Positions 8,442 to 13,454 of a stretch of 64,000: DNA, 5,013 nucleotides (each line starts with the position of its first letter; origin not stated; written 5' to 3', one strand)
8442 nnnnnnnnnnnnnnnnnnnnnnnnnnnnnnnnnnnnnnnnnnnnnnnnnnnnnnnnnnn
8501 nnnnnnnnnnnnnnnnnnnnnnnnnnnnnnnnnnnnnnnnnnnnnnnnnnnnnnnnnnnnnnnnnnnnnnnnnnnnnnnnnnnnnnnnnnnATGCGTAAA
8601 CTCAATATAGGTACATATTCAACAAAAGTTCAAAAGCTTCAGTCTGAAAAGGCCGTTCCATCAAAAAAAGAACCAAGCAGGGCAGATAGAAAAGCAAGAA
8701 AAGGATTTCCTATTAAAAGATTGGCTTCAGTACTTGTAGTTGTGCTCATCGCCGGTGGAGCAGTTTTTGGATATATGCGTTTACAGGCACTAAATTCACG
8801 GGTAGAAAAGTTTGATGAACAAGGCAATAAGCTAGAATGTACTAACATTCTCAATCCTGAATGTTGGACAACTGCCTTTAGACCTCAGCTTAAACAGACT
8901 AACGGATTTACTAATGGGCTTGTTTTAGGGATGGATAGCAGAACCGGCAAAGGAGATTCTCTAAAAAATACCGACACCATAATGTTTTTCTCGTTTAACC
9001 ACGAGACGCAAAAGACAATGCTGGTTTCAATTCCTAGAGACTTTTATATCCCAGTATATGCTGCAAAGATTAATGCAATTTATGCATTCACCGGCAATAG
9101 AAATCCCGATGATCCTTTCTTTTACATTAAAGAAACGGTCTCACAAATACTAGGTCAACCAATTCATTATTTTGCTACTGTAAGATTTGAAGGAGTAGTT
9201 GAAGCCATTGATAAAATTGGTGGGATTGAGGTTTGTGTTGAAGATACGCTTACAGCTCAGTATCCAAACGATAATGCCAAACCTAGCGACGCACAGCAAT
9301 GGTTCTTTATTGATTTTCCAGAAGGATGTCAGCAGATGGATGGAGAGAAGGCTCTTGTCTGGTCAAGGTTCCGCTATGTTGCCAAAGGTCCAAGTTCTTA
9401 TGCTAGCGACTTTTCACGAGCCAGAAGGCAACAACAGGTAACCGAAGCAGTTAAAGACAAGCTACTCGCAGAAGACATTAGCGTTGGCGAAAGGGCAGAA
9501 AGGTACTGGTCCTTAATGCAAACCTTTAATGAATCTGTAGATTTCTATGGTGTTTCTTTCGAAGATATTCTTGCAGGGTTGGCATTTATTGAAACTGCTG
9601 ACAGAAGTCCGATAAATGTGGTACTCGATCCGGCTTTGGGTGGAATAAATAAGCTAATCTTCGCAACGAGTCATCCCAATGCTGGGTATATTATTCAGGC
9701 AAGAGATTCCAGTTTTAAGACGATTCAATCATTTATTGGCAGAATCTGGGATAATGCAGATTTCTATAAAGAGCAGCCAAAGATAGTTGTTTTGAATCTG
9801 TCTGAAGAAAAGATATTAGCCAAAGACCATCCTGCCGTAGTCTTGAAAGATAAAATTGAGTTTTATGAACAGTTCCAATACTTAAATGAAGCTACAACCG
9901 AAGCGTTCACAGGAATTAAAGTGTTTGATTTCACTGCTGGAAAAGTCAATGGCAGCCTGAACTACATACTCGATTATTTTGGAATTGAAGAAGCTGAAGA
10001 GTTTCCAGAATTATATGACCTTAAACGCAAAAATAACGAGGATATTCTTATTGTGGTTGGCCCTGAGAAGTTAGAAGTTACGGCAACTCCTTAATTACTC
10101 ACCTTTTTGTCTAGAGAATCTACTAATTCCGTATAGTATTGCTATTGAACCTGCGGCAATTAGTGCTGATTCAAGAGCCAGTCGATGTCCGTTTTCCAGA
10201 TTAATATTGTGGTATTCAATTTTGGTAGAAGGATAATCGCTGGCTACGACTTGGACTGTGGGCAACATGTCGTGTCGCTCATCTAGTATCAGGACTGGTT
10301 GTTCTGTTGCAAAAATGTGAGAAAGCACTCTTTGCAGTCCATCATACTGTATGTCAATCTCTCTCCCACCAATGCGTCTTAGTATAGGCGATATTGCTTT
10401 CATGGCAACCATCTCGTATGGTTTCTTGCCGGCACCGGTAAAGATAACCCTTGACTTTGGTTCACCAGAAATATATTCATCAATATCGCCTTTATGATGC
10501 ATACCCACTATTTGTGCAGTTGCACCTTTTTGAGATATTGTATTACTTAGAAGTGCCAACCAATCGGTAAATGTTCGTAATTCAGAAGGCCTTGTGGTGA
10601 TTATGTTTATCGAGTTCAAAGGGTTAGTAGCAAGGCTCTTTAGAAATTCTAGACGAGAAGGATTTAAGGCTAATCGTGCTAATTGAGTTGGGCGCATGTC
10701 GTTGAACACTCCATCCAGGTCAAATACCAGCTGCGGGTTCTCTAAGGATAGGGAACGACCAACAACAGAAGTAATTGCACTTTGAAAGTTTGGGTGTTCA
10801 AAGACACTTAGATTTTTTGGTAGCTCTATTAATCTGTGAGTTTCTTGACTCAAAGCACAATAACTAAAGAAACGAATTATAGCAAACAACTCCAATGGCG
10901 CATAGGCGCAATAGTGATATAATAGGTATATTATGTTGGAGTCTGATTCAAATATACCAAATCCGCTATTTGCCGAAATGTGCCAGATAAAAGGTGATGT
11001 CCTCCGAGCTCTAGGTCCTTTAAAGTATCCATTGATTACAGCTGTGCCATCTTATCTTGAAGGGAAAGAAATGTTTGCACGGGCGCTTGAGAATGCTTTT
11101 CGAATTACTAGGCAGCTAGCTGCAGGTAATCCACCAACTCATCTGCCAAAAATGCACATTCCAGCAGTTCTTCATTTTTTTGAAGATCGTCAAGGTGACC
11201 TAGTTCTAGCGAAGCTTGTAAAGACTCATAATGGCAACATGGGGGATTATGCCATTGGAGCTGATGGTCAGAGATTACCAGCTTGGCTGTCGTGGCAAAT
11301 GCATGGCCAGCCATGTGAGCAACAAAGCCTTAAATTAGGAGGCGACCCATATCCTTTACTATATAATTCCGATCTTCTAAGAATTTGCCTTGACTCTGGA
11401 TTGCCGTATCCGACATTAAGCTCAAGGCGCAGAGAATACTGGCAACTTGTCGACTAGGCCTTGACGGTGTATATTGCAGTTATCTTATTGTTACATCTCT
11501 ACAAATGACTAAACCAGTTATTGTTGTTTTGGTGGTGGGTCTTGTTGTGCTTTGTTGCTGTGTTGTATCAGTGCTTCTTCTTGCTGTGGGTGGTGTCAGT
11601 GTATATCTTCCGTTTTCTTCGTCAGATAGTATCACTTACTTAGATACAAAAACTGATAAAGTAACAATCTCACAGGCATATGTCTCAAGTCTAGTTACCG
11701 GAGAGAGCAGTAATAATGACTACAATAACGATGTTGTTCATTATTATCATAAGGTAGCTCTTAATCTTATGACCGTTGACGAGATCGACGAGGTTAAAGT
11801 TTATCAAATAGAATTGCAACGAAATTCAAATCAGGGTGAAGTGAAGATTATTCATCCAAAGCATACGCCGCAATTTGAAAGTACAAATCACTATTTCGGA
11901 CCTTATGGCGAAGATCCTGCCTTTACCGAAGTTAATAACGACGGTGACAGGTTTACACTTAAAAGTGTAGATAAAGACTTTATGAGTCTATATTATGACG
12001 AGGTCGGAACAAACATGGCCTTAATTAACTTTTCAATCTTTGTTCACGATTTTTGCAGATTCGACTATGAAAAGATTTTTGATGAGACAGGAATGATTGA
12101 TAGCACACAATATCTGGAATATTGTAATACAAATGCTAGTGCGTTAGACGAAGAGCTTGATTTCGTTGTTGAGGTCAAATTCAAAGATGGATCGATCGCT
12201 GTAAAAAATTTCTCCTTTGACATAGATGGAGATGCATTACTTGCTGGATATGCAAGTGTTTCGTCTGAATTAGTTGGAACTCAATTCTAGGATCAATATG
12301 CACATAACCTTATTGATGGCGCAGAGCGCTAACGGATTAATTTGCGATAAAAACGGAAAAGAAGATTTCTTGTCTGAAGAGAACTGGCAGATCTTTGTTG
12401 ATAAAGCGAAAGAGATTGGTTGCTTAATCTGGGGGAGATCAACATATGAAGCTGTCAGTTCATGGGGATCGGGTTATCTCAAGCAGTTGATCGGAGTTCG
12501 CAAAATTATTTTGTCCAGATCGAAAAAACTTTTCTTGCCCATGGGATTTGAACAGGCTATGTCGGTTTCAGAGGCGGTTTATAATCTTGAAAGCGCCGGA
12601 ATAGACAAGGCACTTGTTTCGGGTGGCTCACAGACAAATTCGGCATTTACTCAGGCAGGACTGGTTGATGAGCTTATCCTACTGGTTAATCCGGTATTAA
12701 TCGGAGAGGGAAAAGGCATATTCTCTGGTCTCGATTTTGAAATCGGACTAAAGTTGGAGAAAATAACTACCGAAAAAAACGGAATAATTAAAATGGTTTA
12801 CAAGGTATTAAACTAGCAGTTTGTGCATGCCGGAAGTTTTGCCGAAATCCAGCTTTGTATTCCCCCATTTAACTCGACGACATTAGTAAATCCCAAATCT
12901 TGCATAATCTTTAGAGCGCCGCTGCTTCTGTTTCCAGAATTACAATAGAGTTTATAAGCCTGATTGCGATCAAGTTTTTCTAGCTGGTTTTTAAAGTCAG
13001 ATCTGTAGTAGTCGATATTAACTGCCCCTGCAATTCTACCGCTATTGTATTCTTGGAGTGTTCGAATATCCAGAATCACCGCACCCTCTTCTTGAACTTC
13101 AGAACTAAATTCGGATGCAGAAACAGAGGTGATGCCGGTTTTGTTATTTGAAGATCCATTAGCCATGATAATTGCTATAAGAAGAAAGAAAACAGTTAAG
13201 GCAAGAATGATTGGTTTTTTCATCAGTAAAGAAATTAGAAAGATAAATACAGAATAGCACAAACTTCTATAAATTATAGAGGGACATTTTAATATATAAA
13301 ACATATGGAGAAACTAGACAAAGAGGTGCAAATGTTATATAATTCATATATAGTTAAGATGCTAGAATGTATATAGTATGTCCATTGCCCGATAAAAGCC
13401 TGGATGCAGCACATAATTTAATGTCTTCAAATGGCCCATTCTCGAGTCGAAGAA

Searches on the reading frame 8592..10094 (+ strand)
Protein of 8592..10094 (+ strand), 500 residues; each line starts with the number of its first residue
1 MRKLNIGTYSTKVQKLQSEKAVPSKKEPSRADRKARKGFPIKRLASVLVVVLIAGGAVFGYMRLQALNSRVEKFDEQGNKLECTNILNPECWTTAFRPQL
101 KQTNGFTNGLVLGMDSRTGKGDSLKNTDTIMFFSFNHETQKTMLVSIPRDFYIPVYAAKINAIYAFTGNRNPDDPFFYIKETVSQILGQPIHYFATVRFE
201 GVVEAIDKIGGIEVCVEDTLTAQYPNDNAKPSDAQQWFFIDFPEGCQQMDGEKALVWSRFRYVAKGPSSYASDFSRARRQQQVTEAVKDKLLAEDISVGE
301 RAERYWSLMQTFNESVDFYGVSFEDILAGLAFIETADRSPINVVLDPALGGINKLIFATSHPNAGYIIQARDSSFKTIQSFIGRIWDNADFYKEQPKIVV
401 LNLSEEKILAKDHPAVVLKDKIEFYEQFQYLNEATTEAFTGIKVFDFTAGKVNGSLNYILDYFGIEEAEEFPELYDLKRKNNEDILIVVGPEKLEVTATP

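Call 4: search_protein_families(library=pfam, proteins=[window:8592-10094:+], max_evalue=0.1)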
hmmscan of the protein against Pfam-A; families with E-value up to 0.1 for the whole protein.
window:8592-10094:+ (500 aa): 3 families
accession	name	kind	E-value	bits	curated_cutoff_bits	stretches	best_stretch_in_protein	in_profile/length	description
PF03816.19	LytR_cpsA_psr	-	1.5e-31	110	24.6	1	126-291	1-148/150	LytR_cpsA_psr family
PF12488.13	DUF3704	-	0.065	13.7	21.9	0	56-71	5-17/27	Protein of unknown function (DUF3704)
PF09307.15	MHC2-interact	-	0.076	13.3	26.9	0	45-85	36-75/109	CLIP, MHC2 interacting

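Call 33: find_related_loci(query=window:8592-10091:+, collection=genome_contigs, flank=10000)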
Query window:8592-10091:+ (500 aa) in genome_contigs; peptide patterns used: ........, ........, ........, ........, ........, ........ (x = any residue, [..] = any of these).
51 stretches matched a pattern; 1 encode a relative of the query (tblastn E <= 1e-3); 1 distinct loci.
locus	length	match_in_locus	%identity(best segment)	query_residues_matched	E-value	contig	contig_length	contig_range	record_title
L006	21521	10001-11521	68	1-500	0e+0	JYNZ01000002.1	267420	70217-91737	MAG: candidate division WS6 bacterium OLB20 TR69_WS6001CONTIG000002, whole genome shotgun sequence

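Call 44: search_protein_families(library=pfam, proteins=[L006:5639-6895:+, L006:6838-7254:+, L006:5325-5537:-, L006:7833-9332:+, L006:2337-3236:+, L006:7318-7692:-], max_evalue=0.1)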
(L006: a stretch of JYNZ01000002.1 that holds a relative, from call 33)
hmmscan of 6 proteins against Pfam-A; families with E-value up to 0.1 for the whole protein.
L006:5639-6895:+ (419 aa): 1 family
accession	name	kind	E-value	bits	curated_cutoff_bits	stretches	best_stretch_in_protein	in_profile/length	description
PF03829.18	PTSIIA_gutA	-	0.055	13.8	25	0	247-280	47-80/113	PTS system glucitol/sorbitol-specific IIA component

L006:6838-7254:+ (139 aa): 0 families

L006:5325-5537:- (71 aa): 0 families

L006:7833-9332:+ (500 aa): 0 families

L006:2337-3236:+ (300 aa): 1 family
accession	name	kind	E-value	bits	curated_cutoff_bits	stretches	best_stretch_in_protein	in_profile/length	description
PF14409.11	Herpeto_peptide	-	0.074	13.4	22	0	191-207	17-33/49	Ribosomally synthesized peptide in Herpetosiphon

L006:7318-7692:- (124 aa): 1 family
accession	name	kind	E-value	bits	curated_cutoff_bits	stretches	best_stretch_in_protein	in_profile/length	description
PF11239.13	DUF3040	-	0.033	14.9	24.7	1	13-39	3-29/84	Protein of unknown function (DUF3040)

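Call 81: find_related_loci(query=L006:5639-6895:+, collection=viral_contigs, flank=5000)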
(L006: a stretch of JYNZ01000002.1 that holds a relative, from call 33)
Query L006:5639-6895:+ (419 aa) in viral_contigs; peptide patterns used: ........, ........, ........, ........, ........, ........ (x = any residue, [..] = any of these).
6 stretches matched a pattern, but none encodes a relative of the query by tblastn (E <= 1e-3).

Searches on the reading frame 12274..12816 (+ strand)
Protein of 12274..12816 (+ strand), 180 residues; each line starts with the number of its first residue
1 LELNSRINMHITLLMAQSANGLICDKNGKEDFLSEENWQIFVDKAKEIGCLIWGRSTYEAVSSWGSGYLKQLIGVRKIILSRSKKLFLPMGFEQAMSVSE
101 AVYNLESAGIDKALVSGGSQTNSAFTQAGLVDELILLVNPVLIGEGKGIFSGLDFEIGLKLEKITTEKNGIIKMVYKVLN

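Call 29: search_protein_families(library=pfam, proteins=[window:12274-12816:+], max_evalue=0.001)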
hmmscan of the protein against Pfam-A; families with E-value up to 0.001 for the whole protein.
window:12274-12816:+ (180 aa): 1 family
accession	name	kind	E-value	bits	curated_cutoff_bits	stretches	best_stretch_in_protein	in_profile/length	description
PF01872.23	RibD_C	-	4e-18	66.4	24.1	1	10-172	2-196/197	RibD C-terminal domain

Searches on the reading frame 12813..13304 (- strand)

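Call 29: search_protein_families(library=pfam, proteins=[window:12813-13304:-], max_evalue=0.001)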
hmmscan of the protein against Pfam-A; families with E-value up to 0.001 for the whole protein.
window:12813-13304:- (163 aa): 1 family
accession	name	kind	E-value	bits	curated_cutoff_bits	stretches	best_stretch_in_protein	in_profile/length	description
PF00581.25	Rhodanese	-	1.3e-19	71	22.2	1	62-154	1-101/102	Rhodanese-like domain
